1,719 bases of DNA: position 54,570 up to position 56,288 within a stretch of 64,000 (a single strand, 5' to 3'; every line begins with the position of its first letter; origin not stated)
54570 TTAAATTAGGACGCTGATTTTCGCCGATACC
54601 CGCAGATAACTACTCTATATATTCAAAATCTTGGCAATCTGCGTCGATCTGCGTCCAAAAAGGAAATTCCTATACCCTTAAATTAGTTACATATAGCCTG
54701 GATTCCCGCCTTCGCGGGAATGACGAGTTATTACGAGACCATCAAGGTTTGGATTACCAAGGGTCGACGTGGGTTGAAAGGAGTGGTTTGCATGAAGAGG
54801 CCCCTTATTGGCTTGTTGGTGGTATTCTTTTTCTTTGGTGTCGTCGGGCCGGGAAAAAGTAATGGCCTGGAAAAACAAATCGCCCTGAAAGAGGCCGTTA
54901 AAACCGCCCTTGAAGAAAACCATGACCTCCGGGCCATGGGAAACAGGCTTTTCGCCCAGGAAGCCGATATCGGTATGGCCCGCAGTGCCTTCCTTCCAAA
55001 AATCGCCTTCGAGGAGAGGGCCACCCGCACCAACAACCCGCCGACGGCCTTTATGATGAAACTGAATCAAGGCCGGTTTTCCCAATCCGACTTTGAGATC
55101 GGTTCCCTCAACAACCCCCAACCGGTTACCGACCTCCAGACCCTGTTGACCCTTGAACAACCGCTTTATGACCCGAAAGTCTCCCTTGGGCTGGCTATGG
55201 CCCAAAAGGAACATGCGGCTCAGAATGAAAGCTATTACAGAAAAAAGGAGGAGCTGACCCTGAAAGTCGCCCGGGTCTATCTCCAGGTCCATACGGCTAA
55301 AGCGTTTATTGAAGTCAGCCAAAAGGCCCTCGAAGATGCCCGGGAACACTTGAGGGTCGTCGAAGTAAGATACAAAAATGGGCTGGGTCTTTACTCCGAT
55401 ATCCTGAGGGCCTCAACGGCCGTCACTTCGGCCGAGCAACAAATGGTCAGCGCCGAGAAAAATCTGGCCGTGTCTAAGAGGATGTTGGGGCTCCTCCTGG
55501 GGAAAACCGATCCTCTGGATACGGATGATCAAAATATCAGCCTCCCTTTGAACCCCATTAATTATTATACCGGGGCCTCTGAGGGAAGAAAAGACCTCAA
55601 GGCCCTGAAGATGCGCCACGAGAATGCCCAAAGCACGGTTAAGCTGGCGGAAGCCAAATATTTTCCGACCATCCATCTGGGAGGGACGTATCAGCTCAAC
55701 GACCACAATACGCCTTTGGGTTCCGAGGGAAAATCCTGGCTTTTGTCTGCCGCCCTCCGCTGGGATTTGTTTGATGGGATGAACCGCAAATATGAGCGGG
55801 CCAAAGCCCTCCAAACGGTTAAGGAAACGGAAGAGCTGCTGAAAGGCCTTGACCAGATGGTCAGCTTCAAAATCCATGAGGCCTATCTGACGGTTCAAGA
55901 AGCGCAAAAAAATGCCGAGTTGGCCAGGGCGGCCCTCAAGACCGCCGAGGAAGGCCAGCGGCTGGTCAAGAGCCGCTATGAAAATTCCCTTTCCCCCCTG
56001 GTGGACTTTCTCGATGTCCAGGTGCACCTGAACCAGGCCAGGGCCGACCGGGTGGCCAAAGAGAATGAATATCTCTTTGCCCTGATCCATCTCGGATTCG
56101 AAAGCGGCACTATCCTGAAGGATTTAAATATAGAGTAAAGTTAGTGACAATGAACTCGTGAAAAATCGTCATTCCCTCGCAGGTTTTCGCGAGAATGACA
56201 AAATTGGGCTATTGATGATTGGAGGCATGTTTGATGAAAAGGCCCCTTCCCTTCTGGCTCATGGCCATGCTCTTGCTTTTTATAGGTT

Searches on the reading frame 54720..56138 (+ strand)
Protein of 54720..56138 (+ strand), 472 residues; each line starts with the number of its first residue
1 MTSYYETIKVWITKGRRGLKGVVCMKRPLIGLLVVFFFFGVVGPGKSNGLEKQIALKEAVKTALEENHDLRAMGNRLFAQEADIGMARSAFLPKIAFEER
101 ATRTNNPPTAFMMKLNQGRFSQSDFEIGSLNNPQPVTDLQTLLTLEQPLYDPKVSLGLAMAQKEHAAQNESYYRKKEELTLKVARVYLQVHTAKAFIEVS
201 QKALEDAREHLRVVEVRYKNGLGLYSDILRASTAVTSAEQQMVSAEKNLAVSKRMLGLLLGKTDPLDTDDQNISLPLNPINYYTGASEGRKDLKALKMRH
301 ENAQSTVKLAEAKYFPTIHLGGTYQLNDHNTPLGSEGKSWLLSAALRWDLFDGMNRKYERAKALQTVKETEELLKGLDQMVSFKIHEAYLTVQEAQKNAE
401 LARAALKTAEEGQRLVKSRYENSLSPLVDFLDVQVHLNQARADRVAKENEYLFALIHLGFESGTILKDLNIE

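Call 4: search_protein_families(library=pfam, proteins=[window:54720-56138:+])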
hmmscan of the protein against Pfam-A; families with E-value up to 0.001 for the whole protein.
window:54720-56138:+ (472 aa): 1 family
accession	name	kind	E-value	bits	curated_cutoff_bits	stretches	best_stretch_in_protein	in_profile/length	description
PF02321.23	OEP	-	3.8e-56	190.3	22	2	288-455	10-179/187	Outer membrane efflux protein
